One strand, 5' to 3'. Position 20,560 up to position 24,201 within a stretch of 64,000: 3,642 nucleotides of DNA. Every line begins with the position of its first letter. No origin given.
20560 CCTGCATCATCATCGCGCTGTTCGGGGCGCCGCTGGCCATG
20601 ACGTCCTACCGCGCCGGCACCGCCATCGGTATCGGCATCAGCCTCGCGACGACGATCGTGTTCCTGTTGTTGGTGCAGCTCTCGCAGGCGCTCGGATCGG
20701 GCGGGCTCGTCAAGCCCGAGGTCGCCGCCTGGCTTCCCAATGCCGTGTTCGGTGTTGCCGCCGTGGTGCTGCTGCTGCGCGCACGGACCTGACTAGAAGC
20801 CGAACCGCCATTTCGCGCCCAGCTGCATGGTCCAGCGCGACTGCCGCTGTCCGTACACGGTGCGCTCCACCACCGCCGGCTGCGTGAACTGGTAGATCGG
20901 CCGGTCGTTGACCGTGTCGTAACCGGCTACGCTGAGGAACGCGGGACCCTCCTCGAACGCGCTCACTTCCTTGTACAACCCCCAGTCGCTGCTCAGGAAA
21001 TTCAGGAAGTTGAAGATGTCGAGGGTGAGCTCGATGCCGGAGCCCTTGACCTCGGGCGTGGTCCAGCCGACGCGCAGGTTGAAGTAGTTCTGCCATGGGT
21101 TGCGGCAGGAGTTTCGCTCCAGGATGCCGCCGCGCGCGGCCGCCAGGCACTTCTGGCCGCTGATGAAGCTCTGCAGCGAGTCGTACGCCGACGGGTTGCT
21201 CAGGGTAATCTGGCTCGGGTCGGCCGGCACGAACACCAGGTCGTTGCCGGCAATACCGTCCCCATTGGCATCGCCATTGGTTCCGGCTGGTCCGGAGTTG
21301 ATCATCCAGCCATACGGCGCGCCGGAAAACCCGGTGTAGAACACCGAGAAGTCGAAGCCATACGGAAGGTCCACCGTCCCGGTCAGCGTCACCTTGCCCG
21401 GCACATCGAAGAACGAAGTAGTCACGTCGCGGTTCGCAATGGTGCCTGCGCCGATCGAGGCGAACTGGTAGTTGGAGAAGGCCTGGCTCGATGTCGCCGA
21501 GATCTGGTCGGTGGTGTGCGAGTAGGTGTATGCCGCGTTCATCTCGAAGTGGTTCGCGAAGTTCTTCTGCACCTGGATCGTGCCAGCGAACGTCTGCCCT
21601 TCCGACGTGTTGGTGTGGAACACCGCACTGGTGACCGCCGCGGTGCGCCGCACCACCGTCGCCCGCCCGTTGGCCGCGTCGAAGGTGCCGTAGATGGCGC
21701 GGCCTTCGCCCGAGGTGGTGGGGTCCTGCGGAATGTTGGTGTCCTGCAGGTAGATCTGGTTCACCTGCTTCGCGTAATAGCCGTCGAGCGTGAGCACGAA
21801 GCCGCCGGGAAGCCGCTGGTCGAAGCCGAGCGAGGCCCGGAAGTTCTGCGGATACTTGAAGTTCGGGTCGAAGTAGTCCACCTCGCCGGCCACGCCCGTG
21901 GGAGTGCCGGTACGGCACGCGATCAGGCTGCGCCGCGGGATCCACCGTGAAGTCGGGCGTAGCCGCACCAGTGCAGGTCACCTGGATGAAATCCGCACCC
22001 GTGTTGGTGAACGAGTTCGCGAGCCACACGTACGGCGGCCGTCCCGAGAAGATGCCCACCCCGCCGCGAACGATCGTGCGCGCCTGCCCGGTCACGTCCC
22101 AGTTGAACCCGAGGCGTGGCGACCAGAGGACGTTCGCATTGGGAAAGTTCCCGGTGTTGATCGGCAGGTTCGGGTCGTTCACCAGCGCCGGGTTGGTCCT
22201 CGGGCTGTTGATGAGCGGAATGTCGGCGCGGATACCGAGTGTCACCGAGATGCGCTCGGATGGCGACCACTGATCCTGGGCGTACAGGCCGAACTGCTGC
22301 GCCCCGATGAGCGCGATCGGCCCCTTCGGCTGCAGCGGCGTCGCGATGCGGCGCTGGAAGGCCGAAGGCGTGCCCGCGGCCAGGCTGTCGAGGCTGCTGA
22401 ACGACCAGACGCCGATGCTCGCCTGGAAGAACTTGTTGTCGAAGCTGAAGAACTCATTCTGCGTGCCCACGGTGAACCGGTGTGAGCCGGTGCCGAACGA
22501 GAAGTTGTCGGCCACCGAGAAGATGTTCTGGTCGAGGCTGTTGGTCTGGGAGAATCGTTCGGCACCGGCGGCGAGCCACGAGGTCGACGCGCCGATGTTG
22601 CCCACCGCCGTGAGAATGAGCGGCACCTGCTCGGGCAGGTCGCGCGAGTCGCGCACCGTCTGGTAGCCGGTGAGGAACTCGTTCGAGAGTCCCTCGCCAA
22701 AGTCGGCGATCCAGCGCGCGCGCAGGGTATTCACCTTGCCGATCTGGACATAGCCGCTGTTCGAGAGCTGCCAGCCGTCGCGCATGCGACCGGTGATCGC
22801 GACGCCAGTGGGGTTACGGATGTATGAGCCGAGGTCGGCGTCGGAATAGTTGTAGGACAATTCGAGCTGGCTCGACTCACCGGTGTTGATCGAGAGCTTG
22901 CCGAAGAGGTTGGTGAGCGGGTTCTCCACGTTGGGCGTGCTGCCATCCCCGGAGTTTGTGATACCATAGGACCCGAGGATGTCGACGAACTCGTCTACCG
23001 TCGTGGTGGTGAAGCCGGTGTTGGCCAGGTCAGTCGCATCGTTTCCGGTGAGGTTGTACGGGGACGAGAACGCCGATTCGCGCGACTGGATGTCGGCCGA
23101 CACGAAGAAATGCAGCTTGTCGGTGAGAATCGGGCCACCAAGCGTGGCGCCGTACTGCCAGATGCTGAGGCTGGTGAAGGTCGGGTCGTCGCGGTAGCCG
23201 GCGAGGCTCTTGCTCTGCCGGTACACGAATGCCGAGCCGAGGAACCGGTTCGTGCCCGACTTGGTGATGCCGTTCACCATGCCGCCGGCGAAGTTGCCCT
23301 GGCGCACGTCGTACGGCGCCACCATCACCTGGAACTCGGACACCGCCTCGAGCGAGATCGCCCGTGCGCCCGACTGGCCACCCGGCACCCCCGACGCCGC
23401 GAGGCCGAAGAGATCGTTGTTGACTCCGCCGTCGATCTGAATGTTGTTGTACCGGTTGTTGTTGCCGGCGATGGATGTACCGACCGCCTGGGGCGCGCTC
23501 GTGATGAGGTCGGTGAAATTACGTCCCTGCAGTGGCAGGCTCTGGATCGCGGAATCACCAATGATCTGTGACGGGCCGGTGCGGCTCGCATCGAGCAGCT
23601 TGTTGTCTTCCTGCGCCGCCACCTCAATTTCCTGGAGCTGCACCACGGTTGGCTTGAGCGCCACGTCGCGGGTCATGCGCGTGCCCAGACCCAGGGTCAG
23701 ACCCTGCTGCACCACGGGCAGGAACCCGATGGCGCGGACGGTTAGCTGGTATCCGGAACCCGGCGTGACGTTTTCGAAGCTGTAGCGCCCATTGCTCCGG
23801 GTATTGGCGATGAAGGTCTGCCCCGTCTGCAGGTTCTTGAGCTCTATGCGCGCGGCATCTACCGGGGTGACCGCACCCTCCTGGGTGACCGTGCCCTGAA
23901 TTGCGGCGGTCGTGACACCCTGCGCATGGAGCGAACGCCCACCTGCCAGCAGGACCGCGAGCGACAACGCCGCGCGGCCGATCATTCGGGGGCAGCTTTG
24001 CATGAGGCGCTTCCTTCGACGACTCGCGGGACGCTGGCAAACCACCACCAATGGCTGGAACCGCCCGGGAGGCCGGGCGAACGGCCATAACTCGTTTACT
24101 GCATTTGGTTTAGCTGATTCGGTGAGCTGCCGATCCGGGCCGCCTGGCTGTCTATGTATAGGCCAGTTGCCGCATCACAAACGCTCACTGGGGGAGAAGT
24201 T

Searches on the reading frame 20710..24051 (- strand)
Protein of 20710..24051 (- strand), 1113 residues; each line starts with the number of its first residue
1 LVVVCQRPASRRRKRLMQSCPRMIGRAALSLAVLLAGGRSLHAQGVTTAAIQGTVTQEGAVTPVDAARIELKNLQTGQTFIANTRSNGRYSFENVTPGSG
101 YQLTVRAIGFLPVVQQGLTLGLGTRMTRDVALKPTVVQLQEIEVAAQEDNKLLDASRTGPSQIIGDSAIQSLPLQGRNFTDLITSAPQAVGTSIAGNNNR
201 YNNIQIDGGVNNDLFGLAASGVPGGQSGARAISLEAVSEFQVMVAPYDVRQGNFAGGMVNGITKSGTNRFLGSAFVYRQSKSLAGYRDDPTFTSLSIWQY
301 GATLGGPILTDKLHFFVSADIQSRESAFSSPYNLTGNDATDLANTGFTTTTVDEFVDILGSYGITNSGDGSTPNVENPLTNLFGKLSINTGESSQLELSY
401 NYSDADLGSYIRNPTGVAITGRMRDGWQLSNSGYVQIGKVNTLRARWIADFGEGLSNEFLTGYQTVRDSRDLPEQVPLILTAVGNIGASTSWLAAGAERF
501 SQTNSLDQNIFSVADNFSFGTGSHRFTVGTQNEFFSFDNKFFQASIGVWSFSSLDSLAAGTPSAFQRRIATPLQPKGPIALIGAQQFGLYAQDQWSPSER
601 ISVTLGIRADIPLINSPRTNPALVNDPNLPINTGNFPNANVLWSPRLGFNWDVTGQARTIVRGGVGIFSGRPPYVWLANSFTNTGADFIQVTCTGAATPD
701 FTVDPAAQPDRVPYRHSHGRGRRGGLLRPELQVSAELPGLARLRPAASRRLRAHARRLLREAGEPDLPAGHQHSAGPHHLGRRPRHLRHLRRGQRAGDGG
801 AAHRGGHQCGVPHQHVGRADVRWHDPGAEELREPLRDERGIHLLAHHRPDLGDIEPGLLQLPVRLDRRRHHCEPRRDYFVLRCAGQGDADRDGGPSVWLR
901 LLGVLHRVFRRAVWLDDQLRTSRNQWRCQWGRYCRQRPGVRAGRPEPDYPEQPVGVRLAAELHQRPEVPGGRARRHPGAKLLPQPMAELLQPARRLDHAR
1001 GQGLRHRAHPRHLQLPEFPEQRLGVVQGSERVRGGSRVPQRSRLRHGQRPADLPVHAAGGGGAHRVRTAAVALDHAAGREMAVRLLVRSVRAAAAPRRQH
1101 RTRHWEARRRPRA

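Call 35: search_protein_families(library=pfam, max_evalue=0.01, proteins=[window:20710-24051:-])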
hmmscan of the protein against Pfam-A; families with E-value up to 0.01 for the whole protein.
window:20710-24051:- (1113 aa): 4 families
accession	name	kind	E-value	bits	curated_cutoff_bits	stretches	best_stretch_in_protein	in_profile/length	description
PF25183.1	OMP_b-brl_4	-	1.4e-28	100.2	30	1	262-699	1-494/838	Outer membrane beta barrel domain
PF13620.12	CarboxypepD_reg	-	4e-14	53.2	32.3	1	51-133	2-82/82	Carboxypeptidase regulatory-like domain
PF13715.12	CarbopepD_reg_2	-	8.5e-06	26.2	32.2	1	51-143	1-87/88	CarboxypepD_reg-like domain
PF17210.9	SdrD_B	-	0.00047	20.8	29.7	1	57-155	17-110/112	SdrD B-like domain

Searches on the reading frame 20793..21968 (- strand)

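Call 35: search_protein_families(library=pfam, max_evalue=0.01, proteins=[window:20793-21968:-])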
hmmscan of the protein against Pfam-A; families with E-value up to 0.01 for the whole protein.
window:20793-21968:- (391 aa): 1 family
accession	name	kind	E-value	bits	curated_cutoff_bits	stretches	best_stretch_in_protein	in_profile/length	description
PF25183.1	OMP_b-brl_4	-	1.1e-13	50.9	30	1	20-323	511-807/838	Outer membrane beta barrel domain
